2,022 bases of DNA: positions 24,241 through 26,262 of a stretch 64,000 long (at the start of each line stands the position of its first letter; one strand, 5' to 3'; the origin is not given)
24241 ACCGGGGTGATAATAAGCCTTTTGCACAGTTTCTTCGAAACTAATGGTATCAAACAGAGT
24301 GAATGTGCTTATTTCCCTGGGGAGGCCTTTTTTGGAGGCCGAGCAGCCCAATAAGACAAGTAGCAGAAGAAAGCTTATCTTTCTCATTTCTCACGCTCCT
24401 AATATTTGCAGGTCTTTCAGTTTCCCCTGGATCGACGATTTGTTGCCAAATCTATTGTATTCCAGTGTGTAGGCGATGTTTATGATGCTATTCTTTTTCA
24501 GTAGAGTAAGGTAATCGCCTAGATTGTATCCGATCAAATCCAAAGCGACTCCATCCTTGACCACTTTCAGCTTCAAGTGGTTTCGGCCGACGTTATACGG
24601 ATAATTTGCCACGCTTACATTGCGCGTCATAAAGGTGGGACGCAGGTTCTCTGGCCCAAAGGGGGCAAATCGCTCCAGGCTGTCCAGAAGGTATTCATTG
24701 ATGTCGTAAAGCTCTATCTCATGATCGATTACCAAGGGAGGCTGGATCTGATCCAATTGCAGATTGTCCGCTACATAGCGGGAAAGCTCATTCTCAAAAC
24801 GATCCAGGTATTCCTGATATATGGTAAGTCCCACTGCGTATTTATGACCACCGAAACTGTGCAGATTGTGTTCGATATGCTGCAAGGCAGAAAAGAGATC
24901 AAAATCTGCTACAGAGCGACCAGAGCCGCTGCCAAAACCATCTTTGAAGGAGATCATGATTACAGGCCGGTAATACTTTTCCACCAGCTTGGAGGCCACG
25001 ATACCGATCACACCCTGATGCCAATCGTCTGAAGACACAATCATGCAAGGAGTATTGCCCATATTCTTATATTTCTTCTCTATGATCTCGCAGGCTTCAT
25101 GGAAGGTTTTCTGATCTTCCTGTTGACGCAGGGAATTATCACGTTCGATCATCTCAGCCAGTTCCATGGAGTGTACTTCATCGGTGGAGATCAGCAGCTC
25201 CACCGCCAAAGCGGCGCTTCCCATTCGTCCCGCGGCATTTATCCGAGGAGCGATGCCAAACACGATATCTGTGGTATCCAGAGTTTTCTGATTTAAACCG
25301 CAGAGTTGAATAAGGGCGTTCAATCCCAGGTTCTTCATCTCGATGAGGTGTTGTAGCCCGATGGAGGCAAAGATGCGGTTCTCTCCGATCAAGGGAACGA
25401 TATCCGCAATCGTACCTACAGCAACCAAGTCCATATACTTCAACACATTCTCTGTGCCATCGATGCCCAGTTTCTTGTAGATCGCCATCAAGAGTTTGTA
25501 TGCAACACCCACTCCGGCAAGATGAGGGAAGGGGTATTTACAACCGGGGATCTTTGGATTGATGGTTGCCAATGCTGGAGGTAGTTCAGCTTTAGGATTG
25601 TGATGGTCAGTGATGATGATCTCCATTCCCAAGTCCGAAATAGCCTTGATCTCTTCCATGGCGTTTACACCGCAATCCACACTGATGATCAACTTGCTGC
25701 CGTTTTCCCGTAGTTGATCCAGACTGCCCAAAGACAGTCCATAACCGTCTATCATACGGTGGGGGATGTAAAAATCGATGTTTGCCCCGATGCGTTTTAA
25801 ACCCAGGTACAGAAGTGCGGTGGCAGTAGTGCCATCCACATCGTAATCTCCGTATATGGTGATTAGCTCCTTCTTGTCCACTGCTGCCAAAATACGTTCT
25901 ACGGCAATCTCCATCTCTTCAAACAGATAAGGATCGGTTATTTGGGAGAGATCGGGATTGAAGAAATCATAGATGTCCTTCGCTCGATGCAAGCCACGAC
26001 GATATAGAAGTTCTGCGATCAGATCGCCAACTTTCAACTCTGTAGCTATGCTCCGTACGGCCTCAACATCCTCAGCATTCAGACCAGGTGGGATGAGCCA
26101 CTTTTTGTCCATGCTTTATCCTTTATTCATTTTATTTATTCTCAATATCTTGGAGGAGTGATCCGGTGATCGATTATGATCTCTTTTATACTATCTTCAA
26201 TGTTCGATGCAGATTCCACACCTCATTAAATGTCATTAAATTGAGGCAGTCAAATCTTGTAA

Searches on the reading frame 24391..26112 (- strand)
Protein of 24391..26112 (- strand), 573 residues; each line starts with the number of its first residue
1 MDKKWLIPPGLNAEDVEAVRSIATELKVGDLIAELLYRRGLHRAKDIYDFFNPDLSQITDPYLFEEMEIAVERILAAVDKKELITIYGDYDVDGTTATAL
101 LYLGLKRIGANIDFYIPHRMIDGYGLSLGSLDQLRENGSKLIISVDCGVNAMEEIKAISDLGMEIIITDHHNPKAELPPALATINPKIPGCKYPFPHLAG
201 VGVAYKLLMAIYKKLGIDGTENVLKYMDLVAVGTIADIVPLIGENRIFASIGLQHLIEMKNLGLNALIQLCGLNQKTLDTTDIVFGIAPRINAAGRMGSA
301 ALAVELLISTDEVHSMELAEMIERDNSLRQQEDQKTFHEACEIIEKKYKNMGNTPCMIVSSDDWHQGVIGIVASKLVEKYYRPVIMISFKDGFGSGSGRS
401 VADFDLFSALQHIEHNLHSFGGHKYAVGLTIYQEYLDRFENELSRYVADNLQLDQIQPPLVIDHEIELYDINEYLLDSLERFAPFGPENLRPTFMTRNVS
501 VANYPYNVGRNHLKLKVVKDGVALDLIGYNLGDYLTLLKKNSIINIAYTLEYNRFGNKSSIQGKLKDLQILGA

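Call 73: find_encoding_contigs(protein=window:24391-26112:-, flank=10000, max_places=1)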
Protein window:24391-26112:- (573 aa): 3 contigs read that carry it; 1 place shown.
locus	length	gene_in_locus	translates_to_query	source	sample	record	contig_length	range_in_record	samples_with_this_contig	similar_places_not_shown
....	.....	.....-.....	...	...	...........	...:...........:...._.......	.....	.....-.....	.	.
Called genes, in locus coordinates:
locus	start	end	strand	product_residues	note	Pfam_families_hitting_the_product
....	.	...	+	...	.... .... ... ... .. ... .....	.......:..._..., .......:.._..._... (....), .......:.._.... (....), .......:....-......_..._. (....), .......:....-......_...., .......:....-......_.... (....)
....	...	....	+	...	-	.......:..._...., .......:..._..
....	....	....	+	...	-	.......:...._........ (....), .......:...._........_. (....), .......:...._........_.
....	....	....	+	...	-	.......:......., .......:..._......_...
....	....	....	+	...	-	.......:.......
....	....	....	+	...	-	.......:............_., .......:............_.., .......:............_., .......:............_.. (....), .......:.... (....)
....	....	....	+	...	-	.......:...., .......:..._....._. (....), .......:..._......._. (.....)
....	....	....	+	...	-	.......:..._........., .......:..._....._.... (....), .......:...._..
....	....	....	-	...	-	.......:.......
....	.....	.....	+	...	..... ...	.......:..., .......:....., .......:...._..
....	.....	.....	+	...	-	-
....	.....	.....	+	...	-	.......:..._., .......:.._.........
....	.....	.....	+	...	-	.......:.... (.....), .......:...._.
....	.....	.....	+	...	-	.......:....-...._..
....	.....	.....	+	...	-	-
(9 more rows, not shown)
